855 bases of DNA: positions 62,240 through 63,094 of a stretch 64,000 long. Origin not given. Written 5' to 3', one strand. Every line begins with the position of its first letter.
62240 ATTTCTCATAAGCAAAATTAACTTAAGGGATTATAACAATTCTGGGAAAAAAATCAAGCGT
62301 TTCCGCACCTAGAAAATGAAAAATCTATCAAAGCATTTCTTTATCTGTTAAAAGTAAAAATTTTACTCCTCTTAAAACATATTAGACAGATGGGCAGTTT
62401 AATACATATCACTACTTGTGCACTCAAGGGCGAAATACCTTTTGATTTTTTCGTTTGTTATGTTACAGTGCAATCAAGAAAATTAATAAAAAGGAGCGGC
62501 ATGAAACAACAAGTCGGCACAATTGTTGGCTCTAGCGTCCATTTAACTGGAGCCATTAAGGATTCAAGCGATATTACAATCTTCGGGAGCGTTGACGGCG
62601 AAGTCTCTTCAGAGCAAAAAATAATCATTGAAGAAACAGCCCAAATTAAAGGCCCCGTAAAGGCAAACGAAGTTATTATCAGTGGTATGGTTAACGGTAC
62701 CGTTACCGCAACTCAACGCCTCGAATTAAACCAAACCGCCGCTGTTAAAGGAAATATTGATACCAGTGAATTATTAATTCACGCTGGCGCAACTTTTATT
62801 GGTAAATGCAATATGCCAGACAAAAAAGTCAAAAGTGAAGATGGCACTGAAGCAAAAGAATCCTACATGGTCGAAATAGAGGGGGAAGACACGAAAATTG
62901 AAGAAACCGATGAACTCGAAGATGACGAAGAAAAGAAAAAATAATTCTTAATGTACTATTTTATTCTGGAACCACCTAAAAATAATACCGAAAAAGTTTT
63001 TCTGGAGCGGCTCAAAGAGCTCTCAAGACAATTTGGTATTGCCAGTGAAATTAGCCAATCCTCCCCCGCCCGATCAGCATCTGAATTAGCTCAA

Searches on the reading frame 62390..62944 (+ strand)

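Call 45: search_protein_families(library=pfam, proteins=[window:62390-62944:+], max_evalue=0.001)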
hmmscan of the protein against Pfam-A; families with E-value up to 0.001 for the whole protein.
window:62390-62944:+ (184 aa): 1 family
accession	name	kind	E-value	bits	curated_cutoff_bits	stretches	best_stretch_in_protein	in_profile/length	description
PF04519.19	Bactofilin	-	6.8e-26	90.8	27.9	1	44-140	1-97/98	Polymer-forming cytoskeletal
